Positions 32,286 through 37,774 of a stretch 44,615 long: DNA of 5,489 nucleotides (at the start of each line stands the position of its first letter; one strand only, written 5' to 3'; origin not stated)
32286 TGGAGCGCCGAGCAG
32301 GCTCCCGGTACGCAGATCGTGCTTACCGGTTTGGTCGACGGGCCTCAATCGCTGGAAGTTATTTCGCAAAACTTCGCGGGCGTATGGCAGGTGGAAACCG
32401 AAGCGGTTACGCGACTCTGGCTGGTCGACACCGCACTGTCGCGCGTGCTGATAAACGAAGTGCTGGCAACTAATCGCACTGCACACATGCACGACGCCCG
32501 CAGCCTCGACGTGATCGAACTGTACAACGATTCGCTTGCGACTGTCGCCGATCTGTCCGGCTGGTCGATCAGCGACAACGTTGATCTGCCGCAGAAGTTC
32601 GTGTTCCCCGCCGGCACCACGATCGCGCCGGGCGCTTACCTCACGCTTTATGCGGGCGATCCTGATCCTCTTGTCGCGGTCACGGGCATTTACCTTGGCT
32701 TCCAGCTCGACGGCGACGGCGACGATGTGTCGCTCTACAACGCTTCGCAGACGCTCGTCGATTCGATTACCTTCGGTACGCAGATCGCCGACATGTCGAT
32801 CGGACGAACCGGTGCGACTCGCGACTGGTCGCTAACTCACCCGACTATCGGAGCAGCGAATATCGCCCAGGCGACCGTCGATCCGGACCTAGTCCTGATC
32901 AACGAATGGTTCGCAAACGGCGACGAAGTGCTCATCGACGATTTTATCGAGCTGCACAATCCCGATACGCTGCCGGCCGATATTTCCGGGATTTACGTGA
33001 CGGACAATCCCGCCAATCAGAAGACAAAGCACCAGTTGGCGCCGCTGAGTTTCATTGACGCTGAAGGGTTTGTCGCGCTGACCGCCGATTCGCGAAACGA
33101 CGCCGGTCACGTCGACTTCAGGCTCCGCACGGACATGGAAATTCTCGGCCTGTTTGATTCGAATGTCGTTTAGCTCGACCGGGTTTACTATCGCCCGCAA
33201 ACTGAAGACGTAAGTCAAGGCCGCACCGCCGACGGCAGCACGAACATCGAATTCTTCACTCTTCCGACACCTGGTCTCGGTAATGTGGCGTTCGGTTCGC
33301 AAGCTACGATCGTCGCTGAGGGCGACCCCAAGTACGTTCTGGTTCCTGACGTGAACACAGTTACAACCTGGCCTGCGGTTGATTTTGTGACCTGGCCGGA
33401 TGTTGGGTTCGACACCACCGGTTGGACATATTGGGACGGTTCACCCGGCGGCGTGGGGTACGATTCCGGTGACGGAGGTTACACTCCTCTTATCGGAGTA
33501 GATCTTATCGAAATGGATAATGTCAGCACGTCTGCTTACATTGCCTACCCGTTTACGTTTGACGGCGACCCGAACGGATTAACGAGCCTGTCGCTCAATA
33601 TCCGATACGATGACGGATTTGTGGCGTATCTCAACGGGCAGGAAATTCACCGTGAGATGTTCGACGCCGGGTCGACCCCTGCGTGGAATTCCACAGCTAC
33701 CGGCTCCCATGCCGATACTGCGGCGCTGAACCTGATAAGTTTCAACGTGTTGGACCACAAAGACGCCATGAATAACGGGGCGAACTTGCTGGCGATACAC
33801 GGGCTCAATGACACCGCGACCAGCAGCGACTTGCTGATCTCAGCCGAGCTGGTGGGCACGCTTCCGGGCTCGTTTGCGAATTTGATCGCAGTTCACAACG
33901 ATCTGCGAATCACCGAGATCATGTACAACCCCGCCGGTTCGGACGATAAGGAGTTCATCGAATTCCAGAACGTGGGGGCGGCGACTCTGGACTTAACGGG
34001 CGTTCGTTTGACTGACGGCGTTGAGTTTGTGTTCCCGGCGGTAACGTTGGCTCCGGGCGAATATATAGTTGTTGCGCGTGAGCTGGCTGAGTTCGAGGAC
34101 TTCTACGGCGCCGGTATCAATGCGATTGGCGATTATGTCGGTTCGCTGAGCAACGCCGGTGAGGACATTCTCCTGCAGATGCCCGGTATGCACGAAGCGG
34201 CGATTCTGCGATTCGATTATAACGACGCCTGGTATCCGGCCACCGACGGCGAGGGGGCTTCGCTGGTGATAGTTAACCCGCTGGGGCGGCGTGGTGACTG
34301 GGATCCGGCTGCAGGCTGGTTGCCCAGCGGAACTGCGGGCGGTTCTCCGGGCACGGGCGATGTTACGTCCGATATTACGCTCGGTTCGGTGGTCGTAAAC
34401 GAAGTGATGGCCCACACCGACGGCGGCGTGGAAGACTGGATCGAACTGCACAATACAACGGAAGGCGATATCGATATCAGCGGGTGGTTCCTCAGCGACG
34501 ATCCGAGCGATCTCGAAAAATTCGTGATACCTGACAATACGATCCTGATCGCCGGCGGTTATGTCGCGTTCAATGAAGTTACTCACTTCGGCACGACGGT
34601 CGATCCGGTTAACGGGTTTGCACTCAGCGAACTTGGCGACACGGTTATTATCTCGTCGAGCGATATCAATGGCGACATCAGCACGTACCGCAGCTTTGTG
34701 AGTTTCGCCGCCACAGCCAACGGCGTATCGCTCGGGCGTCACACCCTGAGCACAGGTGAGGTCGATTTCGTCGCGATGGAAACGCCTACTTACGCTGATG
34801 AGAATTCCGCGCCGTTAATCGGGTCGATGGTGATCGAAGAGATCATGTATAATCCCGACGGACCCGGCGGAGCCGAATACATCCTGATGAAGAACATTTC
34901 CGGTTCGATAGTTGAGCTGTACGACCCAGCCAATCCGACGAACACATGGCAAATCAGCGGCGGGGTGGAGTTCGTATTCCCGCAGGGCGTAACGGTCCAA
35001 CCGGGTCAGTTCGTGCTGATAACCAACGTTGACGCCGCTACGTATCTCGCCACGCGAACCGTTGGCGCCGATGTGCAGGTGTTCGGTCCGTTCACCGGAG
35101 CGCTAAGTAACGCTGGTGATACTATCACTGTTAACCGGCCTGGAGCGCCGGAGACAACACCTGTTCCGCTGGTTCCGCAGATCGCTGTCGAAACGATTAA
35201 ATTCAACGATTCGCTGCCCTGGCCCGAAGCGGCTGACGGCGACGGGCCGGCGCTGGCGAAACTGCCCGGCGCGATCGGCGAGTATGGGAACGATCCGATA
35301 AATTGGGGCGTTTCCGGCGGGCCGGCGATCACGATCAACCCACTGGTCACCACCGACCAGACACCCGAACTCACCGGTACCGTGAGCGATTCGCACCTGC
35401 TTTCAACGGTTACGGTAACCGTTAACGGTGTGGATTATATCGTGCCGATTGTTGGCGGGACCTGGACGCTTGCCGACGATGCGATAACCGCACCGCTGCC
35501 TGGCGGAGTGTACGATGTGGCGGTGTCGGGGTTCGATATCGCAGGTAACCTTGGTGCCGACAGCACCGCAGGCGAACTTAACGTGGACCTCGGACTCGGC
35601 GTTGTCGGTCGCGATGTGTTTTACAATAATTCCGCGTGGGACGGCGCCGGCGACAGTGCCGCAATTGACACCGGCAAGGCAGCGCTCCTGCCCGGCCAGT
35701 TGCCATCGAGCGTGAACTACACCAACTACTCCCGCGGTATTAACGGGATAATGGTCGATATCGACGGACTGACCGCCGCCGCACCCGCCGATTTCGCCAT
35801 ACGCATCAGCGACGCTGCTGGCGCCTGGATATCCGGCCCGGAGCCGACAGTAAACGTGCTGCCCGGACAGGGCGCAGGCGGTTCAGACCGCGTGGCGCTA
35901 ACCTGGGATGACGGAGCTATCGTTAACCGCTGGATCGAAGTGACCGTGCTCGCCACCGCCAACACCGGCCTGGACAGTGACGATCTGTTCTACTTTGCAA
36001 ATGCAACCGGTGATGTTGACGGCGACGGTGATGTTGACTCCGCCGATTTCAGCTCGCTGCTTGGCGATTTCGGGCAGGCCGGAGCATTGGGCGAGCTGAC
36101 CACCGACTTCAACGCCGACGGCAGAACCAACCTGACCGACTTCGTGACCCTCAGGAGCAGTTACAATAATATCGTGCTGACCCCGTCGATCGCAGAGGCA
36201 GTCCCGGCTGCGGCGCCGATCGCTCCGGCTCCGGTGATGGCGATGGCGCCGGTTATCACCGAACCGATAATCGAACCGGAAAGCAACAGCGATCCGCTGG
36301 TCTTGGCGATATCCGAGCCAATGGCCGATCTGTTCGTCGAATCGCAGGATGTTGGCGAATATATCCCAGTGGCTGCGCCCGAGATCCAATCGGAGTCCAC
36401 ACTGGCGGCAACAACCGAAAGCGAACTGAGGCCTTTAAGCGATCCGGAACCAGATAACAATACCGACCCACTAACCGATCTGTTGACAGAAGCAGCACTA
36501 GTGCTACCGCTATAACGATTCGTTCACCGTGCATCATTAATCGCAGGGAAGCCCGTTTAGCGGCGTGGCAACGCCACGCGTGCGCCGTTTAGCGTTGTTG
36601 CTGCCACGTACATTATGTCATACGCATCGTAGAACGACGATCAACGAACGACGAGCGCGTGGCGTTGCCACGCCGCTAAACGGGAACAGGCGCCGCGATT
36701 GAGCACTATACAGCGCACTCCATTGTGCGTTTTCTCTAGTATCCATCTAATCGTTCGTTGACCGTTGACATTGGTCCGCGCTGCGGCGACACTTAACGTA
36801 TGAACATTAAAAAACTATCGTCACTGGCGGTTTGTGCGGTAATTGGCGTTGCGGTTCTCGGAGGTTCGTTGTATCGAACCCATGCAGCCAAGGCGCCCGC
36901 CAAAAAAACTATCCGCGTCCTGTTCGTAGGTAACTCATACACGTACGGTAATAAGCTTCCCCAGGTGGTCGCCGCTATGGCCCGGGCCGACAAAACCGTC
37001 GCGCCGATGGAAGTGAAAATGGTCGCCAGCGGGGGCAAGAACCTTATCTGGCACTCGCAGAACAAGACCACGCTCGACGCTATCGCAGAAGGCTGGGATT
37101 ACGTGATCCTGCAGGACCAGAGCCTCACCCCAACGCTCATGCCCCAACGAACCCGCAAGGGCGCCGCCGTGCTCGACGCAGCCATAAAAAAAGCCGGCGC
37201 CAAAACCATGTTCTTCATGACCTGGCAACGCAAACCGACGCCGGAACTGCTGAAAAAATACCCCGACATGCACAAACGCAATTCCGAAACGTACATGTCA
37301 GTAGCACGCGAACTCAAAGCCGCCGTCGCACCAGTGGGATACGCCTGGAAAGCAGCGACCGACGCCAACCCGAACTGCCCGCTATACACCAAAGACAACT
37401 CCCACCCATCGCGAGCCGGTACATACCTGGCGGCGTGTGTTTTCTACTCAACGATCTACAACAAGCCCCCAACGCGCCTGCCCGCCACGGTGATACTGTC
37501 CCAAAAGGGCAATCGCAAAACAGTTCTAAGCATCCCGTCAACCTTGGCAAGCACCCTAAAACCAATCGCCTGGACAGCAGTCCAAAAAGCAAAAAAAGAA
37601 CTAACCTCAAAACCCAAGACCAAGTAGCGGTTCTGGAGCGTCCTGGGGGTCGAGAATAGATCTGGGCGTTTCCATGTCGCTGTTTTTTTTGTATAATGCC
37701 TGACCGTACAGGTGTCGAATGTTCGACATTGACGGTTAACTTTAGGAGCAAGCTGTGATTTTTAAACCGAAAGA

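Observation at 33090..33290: One in-frame TAG splits a ~4,330-codon megaprotein gene in the middle of a lamin-tail domain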

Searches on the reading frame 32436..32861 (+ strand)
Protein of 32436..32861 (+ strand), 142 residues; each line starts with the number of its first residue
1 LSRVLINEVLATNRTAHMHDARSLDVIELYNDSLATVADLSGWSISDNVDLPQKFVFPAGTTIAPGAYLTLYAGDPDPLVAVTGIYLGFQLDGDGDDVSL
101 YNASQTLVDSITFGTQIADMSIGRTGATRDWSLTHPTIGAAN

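Call 8: search_protein_families(library=pfam, proteins=[window:32436-32861:+], max_evalue=10)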
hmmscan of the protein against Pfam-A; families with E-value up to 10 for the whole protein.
seq(142 aa): 1 family
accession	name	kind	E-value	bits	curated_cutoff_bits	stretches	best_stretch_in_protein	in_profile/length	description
PF00932.25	LTD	-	8.3e-19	68.4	34.3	1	3-114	7-108/109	Lamin Tail Domain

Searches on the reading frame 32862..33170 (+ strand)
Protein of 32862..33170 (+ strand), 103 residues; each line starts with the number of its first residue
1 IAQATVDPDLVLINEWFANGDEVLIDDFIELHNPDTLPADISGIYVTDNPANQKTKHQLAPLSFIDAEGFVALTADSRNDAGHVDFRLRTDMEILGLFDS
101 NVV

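Call 8: search_protein_families(library=pfam, proteins=[window:32862-33170:+], max_evalue=10)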
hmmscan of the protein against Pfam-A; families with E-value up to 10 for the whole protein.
seq(103 aa): 1 family
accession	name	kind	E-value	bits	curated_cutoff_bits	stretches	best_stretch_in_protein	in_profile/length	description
PF00932.25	LTD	-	2.8e-06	28.1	34.3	1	11-100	8-97/109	Lamin Tail Domain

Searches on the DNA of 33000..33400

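Call 57: search_rna_families(source=window, start=33000, end=33400, threshold=evalue, max_evalue=1)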
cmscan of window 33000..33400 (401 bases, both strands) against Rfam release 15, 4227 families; matches with E-value up to 1: 1.
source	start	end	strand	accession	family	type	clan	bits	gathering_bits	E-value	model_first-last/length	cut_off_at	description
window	33139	33201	+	RF03163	c4-a1b1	Gene; antisense;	CL00128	13.5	46.7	0.79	1-53/53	no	a1, b1 targets of C4 antisense RNA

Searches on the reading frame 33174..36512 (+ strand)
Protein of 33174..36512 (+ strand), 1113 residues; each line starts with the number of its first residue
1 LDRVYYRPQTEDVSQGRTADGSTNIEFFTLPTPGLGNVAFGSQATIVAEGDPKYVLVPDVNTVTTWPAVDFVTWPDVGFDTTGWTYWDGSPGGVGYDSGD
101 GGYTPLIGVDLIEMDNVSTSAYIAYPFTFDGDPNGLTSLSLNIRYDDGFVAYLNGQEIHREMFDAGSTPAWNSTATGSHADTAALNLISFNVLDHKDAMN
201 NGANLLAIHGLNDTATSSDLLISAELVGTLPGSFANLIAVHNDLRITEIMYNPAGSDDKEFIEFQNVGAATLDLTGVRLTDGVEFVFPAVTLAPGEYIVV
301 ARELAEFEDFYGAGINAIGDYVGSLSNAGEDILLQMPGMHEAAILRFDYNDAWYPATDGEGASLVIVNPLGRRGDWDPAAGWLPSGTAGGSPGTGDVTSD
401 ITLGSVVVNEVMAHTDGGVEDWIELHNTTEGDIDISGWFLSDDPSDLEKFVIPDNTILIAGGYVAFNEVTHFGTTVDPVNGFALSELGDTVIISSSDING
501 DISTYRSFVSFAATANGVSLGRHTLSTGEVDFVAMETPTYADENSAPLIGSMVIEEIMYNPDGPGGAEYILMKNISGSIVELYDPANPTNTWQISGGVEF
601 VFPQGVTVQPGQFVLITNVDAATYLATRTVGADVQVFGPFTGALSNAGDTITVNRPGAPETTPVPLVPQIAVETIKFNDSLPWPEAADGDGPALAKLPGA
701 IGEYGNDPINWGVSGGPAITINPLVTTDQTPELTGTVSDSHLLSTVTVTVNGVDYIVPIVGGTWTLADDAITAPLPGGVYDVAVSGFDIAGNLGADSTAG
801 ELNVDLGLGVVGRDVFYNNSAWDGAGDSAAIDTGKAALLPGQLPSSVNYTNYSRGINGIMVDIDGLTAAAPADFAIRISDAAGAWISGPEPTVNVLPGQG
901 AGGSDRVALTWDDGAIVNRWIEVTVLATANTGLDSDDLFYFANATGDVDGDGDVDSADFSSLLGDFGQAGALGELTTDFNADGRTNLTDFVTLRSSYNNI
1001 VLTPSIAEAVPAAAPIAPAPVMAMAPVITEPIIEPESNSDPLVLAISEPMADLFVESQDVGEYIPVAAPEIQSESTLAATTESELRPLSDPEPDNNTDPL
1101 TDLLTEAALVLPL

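Call 7: search_protein_families(library=pfam, proteins=[window:33174-36512:+], max_evalue=0.01)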
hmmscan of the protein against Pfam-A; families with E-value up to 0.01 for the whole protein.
window:33174-36512:+ (1113 aa): 3 families
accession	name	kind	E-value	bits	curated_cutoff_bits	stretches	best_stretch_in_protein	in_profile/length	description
PF00932.25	LTD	-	6.2e-37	126.7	34.3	3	241-308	5-74/109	Lamin Tail Domain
PF19077.6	Big_13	-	5.3e-05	24.1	27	1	725-805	23-101/102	Bacterial Ig-like domain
PF00404.24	Dockerin_1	-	0.00018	22.1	22.9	1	946-993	2-52/57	Dockerin type I domain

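Call 40: search_protein_families(library=ncbifam, proteins=[window:33174-36512:+], max_evalue=0.01)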
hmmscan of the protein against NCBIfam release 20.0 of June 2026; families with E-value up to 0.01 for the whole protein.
window:33174-36512:+ (1113 aa): 0 families

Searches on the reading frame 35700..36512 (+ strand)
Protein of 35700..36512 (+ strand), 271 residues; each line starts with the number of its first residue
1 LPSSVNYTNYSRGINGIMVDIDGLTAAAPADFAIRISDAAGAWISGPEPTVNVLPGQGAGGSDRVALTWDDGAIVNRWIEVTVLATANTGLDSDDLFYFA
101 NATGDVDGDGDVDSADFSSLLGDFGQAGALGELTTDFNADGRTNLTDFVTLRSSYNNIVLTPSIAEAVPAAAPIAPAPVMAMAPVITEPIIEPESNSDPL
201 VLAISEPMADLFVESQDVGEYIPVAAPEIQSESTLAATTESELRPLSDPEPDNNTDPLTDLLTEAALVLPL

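Call 39: search_protein_families(library=pfam, proteins=[window:35700-36512:+], max_evalue=10)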
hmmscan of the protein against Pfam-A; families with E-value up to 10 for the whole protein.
window:35700-36512:+ (271 aa): 2 families
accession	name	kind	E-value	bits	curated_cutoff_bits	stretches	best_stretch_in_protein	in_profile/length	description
PF00404.24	Dockerin_1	-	6.6e-05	23.5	22.9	1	104-151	2-52/57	Dockerin type I domain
PF01839.29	FG-GAP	-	0.49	10.8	22.1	1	99-113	3-17/37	FG-GAP repeat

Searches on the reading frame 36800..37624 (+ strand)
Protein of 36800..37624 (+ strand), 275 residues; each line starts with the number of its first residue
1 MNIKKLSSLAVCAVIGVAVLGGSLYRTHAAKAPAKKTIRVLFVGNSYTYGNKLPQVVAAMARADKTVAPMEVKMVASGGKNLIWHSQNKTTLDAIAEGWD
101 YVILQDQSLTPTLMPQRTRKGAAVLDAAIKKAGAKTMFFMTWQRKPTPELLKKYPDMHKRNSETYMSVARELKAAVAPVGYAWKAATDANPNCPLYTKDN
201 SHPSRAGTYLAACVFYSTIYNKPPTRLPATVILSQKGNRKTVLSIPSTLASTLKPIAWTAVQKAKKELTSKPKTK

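Call 30: find_encoding_contigs(protein=window:36800-37624:+, flank=10000, max_places=10)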
Protein window:36800-37624:+ (275 aa): 1 contig read that carries it; 1 place shown.
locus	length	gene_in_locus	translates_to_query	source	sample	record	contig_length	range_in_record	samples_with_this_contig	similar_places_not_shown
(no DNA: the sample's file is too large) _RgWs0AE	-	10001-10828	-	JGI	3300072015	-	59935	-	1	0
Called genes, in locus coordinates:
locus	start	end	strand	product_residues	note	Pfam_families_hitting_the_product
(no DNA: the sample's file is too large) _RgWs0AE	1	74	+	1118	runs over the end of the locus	PF00932:LTD, PF08757:CotH, PF19078:Big_12 (faint)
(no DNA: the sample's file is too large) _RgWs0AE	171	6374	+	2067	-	PF00932:LTD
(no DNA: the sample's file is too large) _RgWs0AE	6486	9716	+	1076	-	PF00932:LTD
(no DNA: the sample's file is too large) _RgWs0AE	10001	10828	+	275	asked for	-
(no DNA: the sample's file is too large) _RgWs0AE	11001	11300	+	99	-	PF01050:MannoseP_isomer (faint), PF00190:Cupin_1 (weak), PF07883:Cupin_2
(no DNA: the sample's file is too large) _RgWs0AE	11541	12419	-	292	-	PF01261:AP_endonuc_2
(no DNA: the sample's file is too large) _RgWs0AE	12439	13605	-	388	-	PF01408:GFO_IDH_MocA, PF03807:F420_oxidored (weak), PF22725:GFO_IDH_MocA_C3, PF02894:GFO_IDH_MocA_C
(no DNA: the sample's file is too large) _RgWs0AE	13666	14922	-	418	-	PF08486:SpoIID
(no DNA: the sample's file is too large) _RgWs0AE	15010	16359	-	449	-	PF13431:TPR_17 (faint), PF14559:TPR_19 (faint), PF00515:TPR_1 (faint), PF07719:TPR_2 (faint), PF12895:ANAPC3 (faint), PF13428:TPR_14 (faint), PF13432:TPR_16 (faint), PF03118:RNA_pol_A_CTD, +1 more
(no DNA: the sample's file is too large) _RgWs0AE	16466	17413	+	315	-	PF00781:DAGK_cat, PF19279:YegS_C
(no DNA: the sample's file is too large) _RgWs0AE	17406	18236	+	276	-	PF00793:DAHP_synth_1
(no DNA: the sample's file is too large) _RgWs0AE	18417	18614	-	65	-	?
